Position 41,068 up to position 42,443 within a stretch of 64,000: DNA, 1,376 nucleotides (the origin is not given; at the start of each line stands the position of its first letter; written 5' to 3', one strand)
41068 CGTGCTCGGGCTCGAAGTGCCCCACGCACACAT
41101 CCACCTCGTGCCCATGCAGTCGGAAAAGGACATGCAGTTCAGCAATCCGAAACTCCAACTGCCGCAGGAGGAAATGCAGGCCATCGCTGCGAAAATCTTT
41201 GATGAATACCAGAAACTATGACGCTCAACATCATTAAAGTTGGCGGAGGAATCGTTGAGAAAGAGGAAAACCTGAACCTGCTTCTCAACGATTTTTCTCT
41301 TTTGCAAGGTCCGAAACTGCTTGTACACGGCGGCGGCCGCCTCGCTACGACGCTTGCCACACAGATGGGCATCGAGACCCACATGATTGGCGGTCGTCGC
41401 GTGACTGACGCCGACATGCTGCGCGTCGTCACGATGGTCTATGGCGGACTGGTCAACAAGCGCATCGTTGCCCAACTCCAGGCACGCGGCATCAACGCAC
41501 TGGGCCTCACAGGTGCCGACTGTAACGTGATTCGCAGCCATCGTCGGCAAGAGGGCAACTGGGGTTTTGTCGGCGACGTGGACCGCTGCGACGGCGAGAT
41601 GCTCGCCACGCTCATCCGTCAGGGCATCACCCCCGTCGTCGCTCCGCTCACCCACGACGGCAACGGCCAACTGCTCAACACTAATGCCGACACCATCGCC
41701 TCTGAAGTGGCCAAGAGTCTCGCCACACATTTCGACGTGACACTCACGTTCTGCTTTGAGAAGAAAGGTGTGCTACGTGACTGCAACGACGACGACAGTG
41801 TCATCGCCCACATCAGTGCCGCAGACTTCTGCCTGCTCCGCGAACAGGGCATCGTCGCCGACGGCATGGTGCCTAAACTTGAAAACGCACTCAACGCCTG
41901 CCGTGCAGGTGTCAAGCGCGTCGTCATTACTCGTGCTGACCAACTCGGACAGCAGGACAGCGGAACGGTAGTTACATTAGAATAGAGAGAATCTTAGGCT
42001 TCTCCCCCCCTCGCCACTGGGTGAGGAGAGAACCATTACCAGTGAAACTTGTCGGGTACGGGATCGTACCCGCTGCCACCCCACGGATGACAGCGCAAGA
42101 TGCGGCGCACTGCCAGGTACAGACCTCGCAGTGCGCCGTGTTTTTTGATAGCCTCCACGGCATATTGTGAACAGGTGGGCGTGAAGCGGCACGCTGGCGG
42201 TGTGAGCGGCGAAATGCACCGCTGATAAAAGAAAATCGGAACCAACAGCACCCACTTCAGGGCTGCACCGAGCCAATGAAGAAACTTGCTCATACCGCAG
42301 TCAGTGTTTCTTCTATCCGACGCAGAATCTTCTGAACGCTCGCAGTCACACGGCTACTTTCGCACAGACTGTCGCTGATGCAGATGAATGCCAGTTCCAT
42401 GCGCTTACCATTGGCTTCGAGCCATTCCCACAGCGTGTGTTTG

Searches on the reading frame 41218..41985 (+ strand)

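Call 12: search_protein_families(library=pfam, proteins=[window:41218-41985:+])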
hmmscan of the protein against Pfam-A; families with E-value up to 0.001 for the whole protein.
window:41218-41985:+ (255 aa): 1 family
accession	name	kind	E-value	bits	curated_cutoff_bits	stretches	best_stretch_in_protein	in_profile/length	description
PF00696.33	AA_kinase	-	3.5e-35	122.3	24.9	1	4-238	3-233/234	Amino acid kinase family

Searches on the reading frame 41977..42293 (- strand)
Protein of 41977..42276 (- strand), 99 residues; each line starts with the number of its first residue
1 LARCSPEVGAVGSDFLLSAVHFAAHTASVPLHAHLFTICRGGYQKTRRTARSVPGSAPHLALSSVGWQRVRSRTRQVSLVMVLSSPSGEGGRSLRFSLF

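Call 12: search_protein_families(library=pfam, proteins=[window:41977-42276:-, window:42036-42293:-])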
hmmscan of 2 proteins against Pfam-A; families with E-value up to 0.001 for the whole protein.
window:41977-42276:- (99 aa): 0 families

window:42036-42293:- (85 aa): 1 family
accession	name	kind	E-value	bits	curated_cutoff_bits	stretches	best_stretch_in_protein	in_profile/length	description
PF01809.23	YidD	-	9.8e-33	112.2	27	1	13-79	1-67/67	Putative membrane protein insertion efficiency factor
